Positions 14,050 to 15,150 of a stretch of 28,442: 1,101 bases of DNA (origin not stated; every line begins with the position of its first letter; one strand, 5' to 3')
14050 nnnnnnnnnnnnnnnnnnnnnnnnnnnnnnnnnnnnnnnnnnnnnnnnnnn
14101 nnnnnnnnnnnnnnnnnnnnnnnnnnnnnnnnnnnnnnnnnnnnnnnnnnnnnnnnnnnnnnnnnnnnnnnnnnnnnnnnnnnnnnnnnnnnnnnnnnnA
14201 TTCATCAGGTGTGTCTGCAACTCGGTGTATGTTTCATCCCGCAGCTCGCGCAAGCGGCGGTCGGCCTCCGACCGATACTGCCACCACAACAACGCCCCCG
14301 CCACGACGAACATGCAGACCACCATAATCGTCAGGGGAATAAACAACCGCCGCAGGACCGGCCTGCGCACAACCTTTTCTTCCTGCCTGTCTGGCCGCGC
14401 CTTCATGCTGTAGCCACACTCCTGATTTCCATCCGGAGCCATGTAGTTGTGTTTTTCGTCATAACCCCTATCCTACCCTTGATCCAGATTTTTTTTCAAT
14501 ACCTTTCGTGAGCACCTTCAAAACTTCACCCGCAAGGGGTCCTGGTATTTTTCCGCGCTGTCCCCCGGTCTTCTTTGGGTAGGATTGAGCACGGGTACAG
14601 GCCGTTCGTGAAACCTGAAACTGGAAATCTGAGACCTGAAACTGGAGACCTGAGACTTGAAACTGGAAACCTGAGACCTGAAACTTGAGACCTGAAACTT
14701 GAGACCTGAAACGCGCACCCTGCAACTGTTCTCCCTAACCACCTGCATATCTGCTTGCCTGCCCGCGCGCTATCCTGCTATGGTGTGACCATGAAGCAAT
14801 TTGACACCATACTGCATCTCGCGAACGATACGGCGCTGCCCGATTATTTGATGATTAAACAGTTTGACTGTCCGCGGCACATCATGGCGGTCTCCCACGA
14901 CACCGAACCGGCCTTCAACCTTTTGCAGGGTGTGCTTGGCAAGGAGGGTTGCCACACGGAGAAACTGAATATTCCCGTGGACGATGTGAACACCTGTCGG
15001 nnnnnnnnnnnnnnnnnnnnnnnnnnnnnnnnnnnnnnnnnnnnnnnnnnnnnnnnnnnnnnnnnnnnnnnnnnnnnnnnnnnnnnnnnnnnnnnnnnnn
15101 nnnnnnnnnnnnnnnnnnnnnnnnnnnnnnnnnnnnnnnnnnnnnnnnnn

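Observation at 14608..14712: Array of 15 tandem heptanucleotide repeats (YTGRRAC) in a divergent promoter region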

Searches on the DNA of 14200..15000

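Call 47: search_rna_families(source=window, start=14200, end=15000, threshold=evalue, max_evalue=1)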
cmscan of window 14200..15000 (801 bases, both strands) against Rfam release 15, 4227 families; matches with E-value up to 1: 0.
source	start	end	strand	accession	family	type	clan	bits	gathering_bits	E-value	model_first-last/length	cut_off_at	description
